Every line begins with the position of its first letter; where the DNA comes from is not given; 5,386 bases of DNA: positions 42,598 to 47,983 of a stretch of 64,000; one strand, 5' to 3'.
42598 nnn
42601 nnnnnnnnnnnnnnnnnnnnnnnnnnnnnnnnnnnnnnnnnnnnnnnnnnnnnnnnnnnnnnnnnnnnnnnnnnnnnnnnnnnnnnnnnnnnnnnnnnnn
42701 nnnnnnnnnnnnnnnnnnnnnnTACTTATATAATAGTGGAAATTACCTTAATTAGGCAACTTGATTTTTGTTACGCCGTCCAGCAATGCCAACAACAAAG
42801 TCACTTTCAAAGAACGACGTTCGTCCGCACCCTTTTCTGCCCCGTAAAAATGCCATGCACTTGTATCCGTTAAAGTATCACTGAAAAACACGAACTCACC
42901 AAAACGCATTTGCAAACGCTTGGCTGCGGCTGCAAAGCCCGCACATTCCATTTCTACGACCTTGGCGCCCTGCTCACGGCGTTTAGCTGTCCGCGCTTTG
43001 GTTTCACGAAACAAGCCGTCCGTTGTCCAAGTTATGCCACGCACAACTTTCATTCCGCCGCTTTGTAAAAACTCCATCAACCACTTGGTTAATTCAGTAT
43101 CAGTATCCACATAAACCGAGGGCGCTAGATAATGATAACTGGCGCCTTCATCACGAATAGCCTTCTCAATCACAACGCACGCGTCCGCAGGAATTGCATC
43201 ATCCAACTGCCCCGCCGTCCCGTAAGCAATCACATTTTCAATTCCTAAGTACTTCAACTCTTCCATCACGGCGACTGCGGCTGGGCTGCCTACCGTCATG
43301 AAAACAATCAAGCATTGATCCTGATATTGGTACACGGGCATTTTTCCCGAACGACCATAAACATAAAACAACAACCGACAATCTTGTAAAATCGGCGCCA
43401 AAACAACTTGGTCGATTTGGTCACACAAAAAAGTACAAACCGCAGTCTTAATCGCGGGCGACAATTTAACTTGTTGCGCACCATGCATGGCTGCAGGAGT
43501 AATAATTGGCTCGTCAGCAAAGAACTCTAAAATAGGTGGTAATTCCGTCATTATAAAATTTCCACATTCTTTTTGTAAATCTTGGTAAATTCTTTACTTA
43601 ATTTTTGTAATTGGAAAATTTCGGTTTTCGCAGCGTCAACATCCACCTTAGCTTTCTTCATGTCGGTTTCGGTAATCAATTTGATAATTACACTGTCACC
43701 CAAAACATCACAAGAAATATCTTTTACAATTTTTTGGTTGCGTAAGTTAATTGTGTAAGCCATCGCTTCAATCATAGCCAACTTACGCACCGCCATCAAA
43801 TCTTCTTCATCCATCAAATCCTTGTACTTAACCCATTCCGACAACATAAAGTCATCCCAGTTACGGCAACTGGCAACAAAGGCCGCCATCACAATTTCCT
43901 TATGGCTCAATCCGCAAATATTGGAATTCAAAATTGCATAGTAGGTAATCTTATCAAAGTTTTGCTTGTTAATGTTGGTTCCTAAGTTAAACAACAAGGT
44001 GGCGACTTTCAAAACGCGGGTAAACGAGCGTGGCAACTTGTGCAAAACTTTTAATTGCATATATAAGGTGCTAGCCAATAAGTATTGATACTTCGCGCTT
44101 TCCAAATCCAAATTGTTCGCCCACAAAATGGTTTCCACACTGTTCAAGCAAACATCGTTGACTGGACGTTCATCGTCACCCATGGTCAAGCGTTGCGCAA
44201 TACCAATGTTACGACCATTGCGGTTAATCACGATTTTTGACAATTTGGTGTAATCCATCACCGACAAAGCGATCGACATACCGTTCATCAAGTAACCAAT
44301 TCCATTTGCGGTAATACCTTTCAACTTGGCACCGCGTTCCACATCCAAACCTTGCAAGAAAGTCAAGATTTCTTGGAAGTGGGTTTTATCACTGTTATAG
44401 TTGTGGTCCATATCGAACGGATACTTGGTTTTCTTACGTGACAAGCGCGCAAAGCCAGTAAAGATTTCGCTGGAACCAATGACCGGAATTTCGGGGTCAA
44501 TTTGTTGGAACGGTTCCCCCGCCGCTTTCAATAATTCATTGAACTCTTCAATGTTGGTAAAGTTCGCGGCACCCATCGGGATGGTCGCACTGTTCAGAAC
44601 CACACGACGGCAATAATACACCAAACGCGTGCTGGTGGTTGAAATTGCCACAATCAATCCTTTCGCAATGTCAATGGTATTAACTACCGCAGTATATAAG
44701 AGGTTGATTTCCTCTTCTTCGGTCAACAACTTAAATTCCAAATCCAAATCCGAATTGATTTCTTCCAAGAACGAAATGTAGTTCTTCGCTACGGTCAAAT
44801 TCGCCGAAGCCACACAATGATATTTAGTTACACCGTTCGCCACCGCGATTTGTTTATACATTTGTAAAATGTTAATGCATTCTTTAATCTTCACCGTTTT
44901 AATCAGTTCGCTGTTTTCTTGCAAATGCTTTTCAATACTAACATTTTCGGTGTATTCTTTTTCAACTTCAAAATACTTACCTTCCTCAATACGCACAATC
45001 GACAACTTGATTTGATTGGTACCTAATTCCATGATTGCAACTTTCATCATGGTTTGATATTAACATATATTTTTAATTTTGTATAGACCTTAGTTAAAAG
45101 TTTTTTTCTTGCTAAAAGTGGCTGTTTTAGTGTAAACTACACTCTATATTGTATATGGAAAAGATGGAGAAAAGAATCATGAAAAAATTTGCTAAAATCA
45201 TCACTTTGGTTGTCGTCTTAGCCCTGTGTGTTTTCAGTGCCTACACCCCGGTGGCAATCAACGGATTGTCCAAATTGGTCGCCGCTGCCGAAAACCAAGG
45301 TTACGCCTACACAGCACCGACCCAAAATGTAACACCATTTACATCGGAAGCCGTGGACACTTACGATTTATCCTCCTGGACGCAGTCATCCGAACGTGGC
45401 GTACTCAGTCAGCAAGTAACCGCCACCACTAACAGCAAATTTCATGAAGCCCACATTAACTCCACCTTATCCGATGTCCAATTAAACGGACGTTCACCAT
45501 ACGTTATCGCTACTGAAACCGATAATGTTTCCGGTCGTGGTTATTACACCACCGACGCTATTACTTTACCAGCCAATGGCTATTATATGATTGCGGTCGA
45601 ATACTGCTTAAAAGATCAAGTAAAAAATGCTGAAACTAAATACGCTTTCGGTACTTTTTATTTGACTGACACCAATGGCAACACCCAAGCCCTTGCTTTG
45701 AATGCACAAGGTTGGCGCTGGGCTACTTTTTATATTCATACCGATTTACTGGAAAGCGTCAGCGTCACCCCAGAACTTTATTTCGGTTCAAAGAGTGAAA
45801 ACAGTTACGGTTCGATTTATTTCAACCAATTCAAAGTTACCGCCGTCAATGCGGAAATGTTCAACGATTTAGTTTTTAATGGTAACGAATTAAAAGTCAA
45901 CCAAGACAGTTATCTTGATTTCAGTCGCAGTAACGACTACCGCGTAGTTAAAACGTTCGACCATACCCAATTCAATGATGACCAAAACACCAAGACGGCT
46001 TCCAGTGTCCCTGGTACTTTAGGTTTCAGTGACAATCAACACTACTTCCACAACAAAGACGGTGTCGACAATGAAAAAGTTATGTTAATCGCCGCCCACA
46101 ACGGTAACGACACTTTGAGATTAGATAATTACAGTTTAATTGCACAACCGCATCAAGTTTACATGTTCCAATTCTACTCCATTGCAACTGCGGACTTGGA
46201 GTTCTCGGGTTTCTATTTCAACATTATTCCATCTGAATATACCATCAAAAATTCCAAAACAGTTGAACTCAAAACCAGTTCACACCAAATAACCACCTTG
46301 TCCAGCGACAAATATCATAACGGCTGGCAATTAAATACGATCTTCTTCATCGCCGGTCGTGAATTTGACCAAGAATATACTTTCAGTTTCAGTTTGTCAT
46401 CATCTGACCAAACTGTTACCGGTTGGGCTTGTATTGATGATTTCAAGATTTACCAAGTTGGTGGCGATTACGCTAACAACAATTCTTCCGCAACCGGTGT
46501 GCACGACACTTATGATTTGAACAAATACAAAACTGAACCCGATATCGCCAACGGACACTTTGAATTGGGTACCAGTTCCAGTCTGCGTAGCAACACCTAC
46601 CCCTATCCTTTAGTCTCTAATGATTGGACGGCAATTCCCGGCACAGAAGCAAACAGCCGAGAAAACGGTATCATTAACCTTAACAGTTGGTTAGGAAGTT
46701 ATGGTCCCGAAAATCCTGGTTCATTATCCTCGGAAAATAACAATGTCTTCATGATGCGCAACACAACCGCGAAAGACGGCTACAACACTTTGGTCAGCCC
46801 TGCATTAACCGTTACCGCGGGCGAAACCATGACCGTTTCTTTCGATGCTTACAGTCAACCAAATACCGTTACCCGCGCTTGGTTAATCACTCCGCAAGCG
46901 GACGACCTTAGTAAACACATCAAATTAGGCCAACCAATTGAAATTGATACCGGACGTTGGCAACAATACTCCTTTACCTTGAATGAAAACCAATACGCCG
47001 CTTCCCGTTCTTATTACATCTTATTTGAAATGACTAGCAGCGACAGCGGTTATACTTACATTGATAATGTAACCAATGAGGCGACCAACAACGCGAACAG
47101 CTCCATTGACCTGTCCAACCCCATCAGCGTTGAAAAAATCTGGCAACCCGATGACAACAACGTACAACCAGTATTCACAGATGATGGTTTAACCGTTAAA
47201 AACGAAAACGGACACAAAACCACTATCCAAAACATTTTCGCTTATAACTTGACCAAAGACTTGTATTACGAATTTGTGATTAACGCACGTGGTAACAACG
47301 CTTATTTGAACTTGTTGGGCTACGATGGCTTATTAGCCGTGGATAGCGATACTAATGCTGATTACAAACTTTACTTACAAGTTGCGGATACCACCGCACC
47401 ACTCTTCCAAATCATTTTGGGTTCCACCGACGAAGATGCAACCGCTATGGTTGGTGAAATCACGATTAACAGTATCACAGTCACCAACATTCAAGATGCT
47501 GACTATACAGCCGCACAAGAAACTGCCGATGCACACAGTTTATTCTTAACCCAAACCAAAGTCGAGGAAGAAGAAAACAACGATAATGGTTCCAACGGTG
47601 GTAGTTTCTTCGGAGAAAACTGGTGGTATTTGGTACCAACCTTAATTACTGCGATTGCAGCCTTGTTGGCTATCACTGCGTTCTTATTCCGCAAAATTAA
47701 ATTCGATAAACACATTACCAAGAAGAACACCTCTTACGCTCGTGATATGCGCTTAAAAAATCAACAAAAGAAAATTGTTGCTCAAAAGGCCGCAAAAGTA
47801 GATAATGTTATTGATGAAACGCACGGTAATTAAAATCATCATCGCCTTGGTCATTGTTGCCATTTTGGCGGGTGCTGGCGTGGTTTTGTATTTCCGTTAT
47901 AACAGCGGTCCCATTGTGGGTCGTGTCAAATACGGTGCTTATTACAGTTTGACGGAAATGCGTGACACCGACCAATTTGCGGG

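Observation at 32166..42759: Orphan VirD4/TraG-like coupling ATPase directly upstream of an 8.5-kb surface-protein gene, with no other T4SS genes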

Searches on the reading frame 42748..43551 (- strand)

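Call 5: search_protein_families(library=pfam, proteins=[window:42748-43551:-], max_evalue=0.01)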
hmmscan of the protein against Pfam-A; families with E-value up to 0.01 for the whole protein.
window:42748-43551:- (267 aa): 1 family
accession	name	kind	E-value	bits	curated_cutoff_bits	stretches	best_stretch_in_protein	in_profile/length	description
PF01048.26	PNP_UDP_1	-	1e-29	104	25.1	1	69-229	32-202/233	Phosphorylase superfamily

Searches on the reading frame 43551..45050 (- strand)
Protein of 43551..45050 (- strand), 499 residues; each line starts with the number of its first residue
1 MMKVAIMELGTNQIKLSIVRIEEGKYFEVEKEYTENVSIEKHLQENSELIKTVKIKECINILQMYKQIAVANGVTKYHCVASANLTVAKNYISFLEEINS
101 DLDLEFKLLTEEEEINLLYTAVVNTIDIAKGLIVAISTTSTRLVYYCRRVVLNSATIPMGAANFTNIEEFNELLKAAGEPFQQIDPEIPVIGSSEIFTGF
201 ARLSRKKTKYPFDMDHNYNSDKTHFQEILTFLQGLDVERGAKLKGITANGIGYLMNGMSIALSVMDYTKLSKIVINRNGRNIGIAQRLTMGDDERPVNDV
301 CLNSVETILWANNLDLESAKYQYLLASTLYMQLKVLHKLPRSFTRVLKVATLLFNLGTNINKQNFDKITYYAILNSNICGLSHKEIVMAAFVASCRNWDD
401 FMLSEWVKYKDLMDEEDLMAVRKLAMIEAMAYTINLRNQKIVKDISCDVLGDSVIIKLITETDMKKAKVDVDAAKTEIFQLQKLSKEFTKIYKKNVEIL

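Call 5: search_protein_families(library=pfam, proteins=[window:43551-45050:-], max_evalue=0.01)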
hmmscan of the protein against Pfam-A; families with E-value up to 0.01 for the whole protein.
window:43551-45050:- (499 aa): 2 families
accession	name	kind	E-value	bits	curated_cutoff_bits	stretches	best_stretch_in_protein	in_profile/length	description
PF02541.22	Ppx-GppA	-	7.9e-17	62.1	27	1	18-276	2-269/285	Ppx/GppA phosphatase family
PF21447.3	Ppx-GppA_III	-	1.9e-06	28.3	27.3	1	304-460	5-158/177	Ppx/GppA phosphatase, domain III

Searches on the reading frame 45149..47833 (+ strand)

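Call 5: search_protein_families(library=pfam, proteins=[window:45149-47833:+], max_evalue=0.01)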
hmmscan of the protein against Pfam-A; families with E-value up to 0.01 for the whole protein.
window:45149-47833:+ (894 aa): 1 family
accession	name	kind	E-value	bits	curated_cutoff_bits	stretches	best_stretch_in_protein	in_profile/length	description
PF21203.3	ECM10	-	0.0049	18.3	23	0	771-833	34-97/98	ER membrane protein complex subunit 10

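Call 27: search_protein_families(library=ncbifam, proteins=[window:45149-47833:+], max_evalue=0.01)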
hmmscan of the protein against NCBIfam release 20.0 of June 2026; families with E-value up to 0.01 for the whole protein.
window:45149-47833:+ (894 aa): 0 families
